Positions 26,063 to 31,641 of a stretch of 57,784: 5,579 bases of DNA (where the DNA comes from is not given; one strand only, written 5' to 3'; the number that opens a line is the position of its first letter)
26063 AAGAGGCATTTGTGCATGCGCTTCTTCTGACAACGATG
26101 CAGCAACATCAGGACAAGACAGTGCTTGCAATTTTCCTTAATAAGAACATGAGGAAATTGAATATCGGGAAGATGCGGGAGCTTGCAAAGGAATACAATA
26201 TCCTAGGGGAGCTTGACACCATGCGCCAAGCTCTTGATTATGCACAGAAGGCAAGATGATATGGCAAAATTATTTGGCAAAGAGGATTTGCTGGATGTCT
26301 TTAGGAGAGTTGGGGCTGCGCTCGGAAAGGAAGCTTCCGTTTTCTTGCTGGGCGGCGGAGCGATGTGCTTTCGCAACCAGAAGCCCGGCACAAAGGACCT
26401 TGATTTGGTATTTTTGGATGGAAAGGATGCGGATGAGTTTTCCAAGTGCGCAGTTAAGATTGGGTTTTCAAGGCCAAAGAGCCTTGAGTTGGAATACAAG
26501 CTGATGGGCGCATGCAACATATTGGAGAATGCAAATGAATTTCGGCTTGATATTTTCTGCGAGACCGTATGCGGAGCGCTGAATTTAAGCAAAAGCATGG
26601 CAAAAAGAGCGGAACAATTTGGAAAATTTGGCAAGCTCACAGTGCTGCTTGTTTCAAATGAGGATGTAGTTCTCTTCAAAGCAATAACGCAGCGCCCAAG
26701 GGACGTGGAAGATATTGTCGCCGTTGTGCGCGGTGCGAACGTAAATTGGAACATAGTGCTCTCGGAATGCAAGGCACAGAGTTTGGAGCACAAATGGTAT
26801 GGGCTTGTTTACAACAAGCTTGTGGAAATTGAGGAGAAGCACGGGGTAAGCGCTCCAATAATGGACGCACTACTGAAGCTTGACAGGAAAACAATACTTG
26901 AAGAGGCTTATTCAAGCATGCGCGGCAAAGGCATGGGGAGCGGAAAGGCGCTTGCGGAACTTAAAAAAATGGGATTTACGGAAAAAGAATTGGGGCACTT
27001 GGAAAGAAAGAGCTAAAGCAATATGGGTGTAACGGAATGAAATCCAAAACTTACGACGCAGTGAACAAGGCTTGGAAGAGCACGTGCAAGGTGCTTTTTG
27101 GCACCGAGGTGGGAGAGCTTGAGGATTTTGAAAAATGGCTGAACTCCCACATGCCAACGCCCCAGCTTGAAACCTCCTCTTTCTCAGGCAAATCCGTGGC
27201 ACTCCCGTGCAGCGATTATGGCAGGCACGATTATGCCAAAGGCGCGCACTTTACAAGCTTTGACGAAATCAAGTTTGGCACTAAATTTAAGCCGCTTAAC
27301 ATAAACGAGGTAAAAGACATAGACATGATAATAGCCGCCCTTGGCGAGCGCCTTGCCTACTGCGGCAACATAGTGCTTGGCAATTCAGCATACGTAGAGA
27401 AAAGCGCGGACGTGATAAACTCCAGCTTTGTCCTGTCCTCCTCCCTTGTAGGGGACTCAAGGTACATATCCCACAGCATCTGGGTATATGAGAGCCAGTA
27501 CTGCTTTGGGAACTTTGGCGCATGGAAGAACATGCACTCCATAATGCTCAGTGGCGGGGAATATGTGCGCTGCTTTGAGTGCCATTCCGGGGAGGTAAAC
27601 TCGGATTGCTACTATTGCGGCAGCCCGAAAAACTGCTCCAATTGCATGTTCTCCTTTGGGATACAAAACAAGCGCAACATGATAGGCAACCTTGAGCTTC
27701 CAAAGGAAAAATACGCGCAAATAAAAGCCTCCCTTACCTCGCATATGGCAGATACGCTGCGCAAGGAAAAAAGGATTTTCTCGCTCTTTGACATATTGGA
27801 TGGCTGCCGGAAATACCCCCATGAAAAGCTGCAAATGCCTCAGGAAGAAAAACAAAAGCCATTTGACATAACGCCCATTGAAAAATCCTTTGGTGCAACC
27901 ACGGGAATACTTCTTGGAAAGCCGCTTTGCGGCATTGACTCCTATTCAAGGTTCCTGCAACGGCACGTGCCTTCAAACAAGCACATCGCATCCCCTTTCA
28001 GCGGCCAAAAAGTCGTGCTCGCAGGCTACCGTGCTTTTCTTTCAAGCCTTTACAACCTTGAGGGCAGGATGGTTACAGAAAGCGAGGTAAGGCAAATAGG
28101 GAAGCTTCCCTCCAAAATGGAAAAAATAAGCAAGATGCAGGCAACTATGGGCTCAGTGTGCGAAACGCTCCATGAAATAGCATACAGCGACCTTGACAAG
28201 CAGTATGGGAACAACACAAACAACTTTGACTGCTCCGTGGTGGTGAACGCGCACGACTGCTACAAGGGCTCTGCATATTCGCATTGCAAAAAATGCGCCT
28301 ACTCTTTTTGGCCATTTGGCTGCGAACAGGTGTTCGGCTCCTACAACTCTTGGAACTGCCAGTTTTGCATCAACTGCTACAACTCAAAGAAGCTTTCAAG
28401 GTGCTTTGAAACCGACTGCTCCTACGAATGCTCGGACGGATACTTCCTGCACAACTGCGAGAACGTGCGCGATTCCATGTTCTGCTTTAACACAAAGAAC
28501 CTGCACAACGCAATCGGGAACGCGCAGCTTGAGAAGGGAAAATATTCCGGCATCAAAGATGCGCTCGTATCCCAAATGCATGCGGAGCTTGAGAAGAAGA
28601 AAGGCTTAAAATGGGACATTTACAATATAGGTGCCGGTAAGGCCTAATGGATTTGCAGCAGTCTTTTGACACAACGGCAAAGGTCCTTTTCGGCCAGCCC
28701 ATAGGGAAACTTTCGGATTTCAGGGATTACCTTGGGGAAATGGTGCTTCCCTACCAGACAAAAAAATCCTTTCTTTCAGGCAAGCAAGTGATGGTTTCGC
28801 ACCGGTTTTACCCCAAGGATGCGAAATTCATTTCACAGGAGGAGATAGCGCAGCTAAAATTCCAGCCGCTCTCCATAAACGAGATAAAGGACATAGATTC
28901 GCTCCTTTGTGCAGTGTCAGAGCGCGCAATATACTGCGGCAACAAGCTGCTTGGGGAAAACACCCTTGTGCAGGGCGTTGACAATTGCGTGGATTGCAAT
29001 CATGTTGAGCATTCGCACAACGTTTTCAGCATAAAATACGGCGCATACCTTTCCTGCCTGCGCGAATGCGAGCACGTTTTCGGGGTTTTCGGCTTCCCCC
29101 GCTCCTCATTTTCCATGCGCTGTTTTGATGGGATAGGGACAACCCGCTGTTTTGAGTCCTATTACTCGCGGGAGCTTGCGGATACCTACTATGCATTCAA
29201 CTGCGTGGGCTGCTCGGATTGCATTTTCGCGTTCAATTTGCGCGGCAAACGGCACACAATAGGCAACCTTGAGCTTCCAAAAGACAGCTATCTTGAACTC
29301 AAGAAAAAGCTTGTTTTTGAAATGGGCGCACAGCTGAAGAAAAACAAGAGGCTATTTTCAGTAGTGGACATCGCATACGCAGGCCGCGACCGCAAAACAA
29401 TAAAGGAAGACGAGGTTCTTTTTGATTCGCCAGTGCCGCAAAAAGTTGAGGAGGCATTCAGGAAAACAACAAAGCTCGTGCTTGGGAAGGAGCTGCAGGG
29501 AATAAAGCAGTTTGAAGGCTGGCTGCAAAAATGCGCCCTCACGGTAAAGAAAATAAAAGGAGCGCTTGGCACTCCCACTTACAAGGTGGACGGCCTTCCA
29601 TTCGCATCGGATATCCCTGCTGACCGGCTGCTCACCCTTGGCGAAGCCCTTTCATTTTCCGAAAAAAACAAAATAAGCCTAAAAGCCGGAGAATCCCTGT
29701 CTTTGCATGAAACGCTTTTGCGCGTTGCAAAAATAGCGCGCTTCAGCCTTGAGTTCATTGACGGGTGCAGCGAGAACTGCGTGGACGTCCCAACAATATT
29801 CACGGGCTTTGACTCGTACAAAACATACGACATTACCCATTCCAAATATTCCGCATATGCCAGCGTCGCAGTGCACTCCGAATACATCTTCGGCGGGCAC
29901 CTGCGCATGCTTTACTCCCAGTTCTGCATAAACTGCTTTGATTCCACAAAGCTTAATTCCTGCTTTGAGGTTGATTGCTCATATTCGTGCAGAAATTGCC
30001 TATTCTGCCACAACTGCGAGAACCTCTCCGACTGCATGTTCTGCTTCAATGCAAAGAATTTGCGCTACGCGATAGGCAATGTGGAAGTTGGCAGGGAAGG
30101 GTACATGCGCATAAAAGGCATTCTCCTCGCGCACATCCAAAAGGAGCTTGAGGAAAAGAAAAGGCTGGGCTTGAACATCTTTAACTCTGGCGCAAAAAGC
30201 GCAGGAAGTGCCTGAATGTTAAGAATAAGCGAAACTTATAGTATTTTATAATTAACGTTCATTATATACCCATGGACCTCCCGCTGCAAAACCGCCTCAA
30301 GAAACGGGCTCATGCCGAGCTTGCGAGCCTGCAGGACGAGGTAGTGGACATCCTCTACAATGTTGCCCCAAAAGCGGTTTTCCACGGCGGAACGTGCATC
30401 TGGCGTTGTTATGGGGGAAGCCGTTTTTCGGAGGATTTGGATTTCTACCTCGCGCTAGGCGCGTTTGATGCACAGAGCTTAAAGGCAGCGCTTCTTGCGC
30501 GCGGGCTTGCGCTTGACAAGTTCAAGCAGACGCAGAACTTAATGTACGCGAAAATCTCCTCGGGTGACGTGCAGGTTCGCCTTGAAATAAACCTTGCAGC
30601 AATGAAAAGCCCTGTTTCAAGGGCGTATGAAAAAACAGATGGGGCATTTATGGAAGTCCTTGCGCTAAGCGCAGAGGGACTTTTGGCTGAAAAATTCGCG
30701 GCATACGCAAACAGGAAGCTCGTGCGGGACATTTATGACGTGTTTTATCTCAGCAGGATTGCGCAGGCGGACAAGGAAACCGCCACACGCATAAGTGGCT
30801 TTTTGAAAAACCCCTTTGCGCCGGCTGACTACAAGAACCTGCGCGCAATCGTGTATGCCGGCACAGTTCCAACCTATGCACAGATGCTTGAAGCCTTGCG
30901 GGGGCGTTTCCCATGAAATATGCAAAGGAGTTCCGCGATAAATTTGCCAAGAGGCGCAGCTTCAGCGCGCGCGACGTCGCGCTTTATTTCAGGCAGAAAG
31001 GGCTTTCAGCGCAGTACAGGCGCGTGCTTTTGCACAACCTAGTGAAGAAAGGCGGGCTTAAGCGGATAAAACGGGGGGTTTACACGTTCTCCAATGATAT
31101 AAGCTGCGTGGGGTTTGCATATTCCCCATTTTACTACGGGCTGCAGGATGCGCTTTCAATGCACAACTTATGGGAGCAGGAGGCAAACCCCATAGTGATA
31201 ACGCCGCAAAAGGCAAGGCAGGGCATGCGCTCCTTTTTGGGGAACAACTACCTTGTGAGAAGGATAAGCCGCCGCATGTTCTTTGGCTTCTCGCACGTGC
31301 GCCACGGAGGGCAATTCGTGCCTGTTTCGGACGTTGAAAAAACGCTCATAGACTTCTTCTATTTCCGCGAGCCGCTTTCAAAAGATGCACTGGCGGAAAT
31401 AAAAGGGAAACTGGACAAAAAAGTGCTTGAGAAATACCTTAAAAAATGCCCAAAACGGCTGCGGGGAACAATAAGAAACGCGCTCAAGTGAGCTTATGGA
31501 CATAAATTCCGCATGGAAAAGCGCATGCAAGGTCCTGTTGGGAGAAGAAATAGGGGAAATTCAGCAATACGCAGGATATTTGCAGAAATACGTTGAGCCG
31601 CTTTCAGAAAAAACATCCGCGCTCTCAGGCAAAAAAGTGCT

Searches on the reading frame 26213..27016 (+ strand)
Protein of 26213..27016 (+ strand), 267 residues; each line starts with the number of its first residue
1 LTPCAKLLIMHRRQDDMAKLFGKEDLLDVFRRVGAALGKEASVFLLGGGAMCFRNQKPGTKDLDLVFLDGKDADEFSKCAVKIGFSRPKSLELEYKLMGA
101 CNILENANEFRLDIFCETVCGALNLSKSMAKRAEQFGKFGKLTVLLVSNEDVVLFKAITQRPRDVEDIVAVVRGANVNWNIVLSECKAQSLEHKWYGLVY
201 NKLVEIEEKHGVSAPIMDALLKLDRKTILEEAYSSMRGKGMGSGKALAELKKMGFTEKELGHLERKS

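Call 5: search_protein_families(library=pfam, proteins=[window:26213-27016:+], max_evalue=0.01)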
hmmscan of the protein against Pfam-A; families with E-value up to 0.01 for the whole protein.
window:26213-27016:+ (267 aa): 1 family
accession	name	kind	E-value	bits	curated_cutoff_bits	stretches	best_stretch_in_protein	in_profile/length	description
PF19502.5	DUF6036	-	2.2e-06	28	23.6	1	118-184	64-131/164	Nucleotidyltransferase of unknown function (DUF6036)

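Call 7: search_protein_families(library=padloc, proteins=[window:26213-27016:+], max_evalue=0.1)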
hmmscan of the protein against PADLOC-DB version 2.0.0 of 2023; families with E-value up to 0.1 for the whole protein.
window:26213-27016:+ (267 aa): 0 families

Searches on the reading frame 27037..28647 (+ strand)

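Call 4: search_protein_families(library=pfam, proteins=[window:27037-28647:+], max_evalue=1)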
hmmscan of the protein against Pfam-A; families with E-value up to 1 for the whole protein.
window:27037-28647:+ (536 aa): 0 families

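Call 6: search_protein_families(library=ncbifam, proteins=[window:27037-28647:+], max_evalue=1)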
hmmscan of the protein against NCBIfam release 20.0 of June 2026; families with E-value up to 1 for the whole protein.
window:27037-28647:+ (536 aa): 0 families

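Call 7: search_protein_families(library=padloc, proteins=[window:27037-28647:+], max_evalue=0.1)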
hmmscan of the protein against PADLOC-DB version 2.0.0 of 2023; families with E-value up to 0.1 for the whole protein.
window:27037-28647:+ (536 aa): 0 families

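Call 46: search_protein_families(library=phrogs, proteins=[window:27037-28647:+], max_evalue=0.01)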
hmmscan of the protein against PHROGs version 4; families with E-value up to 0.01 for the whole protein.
window:27037-28647:+ (536 aa): 1 family
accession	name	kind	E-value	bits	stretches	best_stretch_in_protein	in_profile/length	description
phrog_15341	-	unknown function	6.1e-06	26.8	1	397-500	37-141/276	-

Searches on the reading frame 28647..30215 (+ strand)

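Call 4: search_protein_families(library=pfam, proteins=[window:28647-30215:+], max_evalue=1)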
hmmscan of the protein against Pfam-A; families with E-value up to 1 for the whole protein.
window:28647-30215:+ (522 aa): 0 families

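Call 6: search_protein_families(library=ncbifam, proteins=[window:28647-30215:+], max_evalue=1)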
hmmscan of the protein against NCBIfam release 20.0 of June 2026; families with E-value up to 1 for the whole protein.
window:28647-30215:+ (522 aa): 0 families

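Call 7: search_protein_families(library=padloc, proteins=[window:28647-30215:+], max_evalue=0.1)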
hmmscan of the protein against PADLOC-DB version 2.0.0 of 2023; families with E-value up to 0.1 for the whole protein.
window:28647-30215:+ (522 aa): 0 families

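Call 46: search_protein_families(library=phrogs, proteins=[window:28647-30215:+], max_evalue=0.01)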
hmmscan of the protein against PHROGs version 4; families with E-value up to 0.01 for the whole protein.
window:28647-30215:+ (522 aa): 1 family
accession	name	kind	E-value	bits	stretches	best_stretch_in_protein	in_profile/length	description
phrog_15341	-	unknown function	0.0086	16.5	1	427-469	84-124/276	-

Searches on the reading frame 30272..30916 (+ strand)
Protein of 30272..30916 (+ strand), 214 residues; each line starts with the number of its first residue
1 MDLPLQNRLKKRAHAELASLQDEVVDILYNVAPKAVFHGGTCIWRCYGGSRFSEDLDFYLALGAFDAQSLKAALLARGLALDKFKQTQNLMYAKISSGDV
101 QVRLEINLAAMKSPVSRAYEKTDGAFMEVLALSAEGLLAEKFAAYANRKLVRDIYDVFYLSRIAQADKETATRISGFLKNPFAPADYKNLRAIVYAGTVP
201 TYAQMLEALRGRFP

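Call 5: search_protein_families(library=pfam, proteins=[window:30272-30916:+], max_evalue=0.01)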
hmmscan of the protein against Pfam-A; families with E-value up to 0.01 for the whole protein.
window:30272-30916:+ (214 aa): 1 family
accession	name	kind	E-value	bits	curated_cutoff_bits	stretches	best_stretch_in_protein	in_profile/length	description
PF08843.17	AbiEii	-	1e-19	71.9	22.5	1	31-170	11-177/238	Nucleotidyl transferase AbiEii toxin, Type IV TA system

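Call 7: search_protein_families(library=padloc, proteins=[window:30272-30916:+], max_evalue=0.1)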
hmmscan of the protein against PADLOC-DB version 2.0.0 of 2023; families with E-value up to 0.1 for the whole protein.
window:30272-30916:+ (214 aa): 28 families (the best 25 are shown)
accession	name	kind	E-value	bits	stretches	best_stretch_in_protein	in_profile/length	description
PDLC02307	AbiEii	-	3.3e-16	57.7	1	24-173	12-159/219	AbiEii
PDLC02323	AbiEii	-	6.4e-16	56.7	2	15-60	19-65/248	AbiEii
PDLC02304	AbiEii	-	1.3e-15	56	2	99-171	128-198/260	AbiEii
PDLC02317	AbiEii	-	1.5e-14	51.8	2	31-76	40-82/396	AbiEii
PDLC02296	AbiEii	-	2.4e-13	47.9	2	32-71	43-81/282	AbiEii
PDLC02330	AbiEii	-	4.2e-13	47.5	1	31-188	23-188/219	AbiEii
PDLC02328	AbiEii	-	1.1e-11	43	1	35-181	15-163/203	AbiEii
PDLC02313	AbiEii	-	1.9e-11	42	1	20-162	27-190/254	AbiEii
PDLC02321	AbiEii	-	4.5e-10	37.7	2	34-59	42-68/296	AbiEii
PDLC02303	AbiEii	-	9.3e-10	36.4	1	32-174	38-195/249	AbiEii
PDLC02293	AbiEii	-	2.1e-09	35.3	1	33-61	40-68/270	AbiEii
PDLC02292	AbiEii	-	2.3e-08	32.2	1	27-68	40-77/283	AbiEii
PDLC02318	AbiEii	-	3.1e-08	31.3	1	34-161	41-184/280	AbiEii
PDLC02289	AbiEii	-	5.6e-07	27.4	1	27-84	44-91/309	AbiEii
PDLC02305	AbiEii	-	1.7e-06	25.5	1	91-171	117-201/306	AbiEii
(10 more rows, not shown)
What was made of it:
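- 30272..31491 (+): Inserted AbiEii (30272-30916) and AbiEi (30913-31491) type IV toxin-antitoxin pair. It is not a conserved part of the system. Pfam and PADLOC (calls 5, 7).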

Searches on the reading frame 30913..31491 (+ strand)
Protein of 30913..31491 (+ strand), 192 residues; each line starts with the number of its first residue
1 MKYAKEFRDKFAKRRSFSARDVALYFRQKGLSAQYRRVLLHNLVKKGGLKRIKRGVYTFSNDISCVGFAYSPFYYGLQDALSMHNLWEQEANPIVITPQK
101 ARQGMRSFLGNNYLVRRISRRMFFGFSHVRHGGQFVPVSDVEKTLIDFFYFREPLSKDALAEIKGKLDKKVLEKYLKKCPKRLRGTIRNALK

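Call 5: search_protein_families(library=pfam, proteins=[window:30913-31491:+], max_evalue=0.01)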
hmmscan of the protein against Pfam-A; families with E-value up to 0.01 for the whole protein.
window:30913-31491:+ (192 aa): 1 family
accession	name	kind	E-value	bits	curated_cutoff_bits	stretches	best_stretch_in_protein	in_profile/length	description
PF13338.12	AbiEi_4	-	2.4e-06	28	25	1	11-59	6-48/49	Transcriptional regulator, AbiEi antitoxin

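Call 7: search_protein_families(library=padloc, proteins=[window:30913-31491:+], max_evalue=0.1)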
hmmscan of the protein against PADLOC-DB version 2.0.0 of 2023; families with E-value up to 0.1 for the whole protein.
window:30913-31491:+ (192 aa): 29 families (the best 25 are shown)
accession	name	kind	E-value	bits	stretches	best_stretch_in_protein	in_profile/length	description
PDLC02267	AbiEi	-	6.8e-20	69.6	1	14-150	18-153/252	AbiEi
PDLC02241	AbiEi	-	3.7e-18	64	1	5-179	4-182/199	AbiEi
PDLC02273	AbiEi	-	1.5e-12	46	1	73-189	85-203/205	AbiEi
PDLC02225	AbiEi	-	1.6e-11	42.3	1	32-161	27-157/198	AbiEi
PDLC02272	AbiEi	-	6.1e-11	40.5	1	5-176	4-170/200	AbiEi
PDLC02271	AbiEi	-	1.7e-10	38.6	1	65-150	81-167/263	AbiEi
PDLC02275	AbiEi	-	2.6e-10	38.7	1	23-179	11-158/184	AbiEi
PDLC02265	AbiEi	-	8.5e-10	36.7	1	32-162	23-161/198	AbiEi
PDLC02255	AbiEi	-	6.5e-08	30.4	1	14-178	13-174/186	AbiEi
PDLC02230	AbiEi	-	2.9e-07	28.4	1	40-154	23-140/192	AbiEi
PDLC02276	AbiEi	-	3.8e-07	27.9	1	34-148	31-156/270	AbiEi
PDLC02235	AbiEi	-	1.2e-06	26.4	1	4-62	5-65/240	AbiEi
PDLC02283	AbiEi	-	1.4e-06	26.2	2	77-158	79-160/201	AbiEi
PDLC02269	AbiEi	-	2.9e-05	21.5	1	10-149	6-144/251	AbiEi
PDLC02270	AbiEi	-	4.1e-05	20.8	1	11-58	7-53/265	AbiEi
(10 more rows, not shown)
